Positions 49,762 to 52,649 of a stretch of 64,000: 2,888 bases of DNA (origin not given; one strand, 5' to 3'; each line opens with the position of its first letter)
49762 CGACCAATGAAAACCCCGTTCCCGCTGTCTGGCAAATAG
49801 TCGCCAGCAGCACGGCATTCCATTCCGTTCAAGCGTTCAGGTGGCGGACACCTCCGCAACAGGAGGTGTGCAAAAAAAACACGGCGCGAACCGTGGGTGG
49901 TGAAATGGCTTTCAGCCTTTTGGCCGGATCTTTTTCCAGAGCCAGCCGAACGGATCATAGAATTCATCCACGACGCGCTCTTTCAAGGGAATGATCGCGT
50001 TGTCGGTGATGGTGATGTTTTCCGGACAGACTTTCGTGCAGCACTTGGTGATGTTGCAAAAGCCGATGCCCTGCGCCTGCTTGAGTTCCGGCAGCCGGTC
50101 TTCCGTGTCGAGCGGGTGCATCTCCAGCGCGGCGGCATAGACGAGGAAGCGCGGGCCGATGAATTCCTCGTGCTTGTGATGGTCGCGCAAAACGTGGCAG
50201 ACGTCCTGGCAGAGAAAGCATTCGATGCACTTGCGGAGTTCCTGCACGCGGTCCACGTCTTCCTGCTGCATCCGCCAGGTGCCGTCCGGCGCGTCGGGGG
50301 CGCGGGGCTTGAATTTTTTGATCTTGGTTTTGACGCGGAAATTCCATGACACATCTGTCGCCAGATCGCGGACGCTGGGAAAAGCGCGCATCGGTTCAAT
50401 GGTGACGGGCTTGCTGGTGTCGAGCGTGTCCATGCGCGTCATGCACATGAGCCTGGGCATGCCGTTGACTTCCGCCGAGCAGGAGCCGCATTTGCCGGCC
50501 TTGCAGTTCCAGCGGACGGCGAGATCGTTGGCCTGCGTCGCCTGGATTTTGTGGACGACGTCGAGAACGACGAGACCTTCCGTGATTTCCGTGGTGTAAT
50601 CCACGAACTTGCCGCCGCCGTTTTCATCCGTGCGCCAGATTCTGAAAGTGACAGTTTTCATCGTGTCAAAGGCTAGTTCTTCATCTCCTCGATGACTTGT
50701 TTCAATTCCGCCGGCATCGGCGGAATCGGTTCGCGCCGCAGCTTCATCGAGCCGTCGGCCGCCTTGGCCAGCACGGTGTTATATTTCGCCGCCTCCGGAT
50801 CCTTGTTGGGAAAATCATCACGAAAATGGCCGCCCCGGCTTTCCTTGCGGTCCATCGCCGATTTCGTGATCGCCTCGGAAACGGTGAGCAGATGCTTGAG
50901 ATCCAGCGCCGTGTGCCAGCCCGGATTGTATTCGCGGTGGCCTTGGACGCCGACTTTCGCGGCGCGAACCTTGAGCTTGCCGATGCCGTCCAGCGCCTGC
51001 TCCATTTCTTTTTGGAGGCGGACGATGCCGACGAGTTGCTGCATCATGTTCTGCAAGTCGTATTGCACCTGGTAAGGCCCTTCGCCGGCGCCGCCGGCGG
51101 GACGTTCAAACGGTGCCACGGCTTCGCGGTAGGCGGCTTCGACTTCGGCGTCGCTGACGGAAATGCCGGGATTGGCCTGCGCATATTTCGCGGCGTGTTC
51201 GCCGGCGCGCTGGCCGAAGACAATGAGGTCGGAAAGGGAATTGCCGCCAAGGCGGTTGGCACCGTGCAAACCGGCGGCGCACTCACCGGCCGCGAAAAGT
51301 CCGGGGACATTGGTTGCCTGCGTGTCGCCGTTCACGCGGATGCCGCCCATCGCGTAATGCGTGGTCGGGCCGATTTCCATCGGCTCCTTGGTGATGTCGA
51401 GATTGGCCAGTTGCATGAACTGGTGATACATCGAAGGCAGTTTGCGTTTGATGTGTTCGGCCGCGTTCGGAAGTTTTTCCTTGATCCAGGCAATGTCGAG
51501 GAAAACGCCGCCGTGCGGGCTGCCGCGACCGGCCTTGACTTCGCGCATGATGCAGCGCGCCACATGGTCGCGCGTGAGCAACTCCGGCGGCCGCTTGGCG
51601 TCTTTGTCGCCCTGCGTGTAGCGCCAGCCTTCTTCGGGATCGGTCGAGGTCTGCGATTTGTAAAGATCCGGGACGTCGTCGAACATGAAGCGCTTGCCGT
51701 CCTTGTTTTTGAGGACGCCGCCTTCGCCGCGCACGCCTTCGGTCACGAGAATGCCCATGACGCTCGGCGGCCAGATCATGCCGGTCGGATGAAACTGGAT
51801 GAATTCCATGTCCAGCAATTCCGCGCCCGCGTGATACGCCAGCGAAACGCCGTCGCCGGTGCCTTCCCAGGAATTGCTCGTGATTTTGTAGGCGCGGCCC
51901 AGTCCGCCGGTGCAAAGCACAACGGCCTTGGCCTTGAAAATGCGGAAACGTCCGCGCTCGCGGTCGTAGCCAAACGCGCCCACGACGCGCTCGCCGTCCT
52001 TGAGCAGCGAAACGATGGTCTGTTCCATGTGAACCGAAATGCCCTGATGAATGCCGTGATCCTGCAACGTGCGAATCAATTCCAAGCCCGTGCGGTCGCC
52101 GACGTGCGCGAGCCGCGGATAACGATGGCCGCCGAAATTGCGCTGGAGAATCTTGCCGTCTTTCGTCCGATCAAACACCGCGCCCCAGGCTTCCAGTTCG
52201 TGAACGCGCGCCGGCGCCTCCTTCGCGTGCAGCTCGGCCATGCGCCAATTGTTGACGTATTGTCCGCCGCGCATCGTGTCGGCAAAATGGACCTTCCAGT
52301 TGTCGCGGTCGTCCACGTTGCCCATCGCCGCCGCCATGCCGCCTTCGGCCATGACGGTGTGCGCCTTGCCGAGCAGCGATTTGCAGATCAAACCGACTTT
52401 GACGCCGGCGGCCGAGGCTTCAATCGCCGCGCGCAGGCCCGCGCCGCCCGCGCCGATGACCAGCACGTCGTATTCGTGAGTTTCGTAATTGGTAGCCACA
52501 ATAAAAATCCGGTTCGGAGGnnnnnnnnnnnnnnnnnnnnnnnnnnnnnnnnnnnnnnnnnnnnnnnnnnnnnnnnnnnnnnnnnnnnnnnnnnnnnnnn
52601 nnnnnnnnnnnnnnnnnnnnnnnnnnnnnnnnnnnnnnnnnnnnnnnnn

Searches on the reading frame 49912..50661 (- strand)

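Call 68: search_protein_families(library=pfam, proteins=[window:49912-50661:-], max_evalue=0.001)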
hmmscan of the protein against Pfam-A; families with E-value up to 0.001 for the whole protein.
window:49912-50661:- (249 aa): 4 families
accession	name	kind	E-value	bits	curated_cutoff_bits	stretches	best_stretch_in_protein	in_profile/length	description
PF13085.11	Fer2_3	-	4.1e-23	81.9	27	1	6-105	2-103/107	2Fe-2S iron-sulfur cluster binding domain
PF13183.11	Fer4_8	-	4.4e-08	34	27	1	141-216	1-68/68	4Fe-4S dicluster domain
PF13534.11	Fer4_17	-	6.8e-05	23.8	22.2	1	144-216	1-60/61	4Fe-4S dicluster domain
PF12838.12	Fer4_7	-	0.00035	21.4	27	1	144-216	1-52/52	4Fe-4S dicluster domain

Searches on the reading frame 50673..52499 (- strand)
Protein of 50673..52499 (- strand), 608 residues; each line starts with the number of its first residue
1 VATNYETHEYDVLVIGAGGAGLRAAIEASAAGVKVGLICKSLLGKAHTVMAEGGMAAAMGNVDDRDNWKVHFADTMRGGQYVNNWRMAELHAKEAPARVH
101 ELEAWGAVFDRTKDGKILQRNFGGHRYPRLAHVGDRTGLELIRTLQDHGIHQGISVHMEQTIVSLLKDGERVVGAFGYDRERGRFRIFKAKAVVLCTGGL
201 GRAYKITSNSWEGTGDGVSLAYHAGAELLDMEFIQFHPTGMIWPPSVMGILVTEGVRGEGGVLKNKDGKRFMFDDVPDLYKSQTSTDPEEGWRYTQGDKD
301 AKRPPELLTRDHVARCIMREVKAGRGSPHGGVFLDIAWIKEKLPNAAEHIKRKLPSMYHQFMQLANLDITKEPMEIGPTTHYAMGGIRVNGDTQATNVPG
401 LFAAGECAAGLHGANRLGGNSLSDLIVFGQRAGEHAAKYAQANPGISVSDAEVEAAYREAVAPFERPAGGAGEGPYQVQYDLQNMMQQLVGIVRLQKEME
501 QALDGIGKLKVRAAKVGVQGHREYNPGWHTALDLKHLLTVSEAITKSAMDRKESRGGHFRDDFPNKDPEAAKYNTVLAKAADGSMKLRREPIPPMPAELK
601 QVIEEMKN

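Call 71: find_related_loci(query=window:50673-52499:-, collection=genome_contigs, flank=500)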
Query window:50673-52499:- (608 aa) in genome_contigs; peptide patterns used: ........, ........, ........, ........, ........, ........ (x = any residue, [..] = any of these).
600 stretches matched a pattern (row limit reached: there are more); 595 encode a relative of the query (tblastn E <= 1e-3); the best 80 are kept; 80 distinct loci.
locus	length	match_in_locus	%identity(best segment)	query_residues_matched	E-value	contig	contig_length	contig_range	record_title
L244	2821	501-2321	89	1-607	0e+0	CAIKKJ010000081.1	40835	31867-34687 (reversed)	MAG: uncultured Verrucomicrobia subdivision 3 bacterium isolate Umea1_bin-1418 genome assembly, contig: bin-1418:081/213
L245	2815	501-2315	86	1-607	0e+0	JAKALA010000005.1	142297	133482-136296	MAG: bacterium isolate WY5.bin105 NODE_173_length_142297_cov_2.131448, whole genome shotgun sequence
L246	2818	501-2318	80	3-607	0e+0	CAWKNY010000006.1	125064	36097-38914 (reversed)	MAG: uncultured Verrucomicrobiae bacterium isolate MFD00962.bin.2.139 genome assembly, contig: contig_152476, whole geno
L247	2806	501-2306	78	1-606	0e+0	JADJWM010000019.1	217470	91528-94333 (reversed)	MAG: Chloracidobacterium sp. isolate Kalu_18-Q3-R12-55_BAT3C.268 tig00101107-10-2168480, whole genome shotgun sequence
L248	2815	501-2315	77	4-607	0e+0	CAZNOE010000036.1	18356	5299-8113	MAG TPA_asm: uncultured Bifidobacteriaceae bacterium isolate SRP119689_co1_68 genome assembly, contig: NODE_4127_length_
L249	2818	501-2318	78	1-608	0e+0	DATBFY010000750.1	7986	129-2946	MAG TPA_asm: Tepidisphaeraceae bacterium isolate SMAG_U3823 k141_4904798, whole genome shotgun sequence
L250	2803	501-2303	78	3-606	0e+0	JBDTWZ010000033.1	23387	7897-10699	MAG: Acidobacteriota bacterium isolate cluster4_bin.104 NODE_3582_length_23387_cov_7.505572, whole genome shotgun sequen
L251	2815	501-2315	75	2-607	0e+0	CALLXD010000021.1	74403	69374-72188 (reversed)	MAG: Vicinamibacterales bacterium isolate FRAM_RAS_EGC1617_bin8 genome assembly, contig: FRAM_EGC1617_bin8-21, whole gen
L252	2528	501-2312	77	4-607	0e+0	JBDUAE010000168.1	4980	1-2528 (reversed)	MAG: Chthoniobacterales bacterium isolate cluster4_bin.183 NODE_68946_length_4980_cov_16.918985, whole genome shotgun se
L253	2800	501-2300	79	3-606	0e+0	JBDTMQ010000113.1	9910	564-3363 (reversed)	MAG: Acidobacteriota bacterium isolate cluster3_bin.13 NODE_31520_length_9910_cov_5.237240, whole genome shotgun sequenc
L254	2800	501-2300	78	4-606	0e+0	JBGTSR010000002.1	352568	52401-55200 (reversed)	MAG: Acidobacteriota bacterium isolate WDNA12_bin.36.orig NODE_5_length_352568_cov_4.661892, whole genome shotgun sequen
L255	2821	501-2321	74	1-607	0e+0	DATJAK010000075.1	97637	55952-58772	MAG TPA_asm: Bryobacteraceae bacterium isolate SMAG_U15325 k141_4897470, whole genome shotgun sequence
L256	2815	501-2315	75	1-607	0e+0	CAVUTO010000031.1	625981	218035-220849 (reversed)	MAG: Vicinamibacterales bacterium isolate MFD00962.bin.2.231 genome assembly, contig: contig_9641, whole genome shotgun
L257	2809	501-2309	77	1-606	0e+0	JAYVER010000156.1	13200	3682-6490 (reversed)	MAG: Chloracidobacterium sp. isolate GL35_DN_metabinner_6 GL35_DN_metabinner_6_155, whole genome shotgun sequence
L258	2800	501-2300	76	5-607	0e+0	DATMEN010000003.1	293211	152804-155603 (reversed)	MAG TPA_asm: Chthoniobacterales bacterium isolate SMAG_U13437 k141_2700579, whole genome shotgun sequence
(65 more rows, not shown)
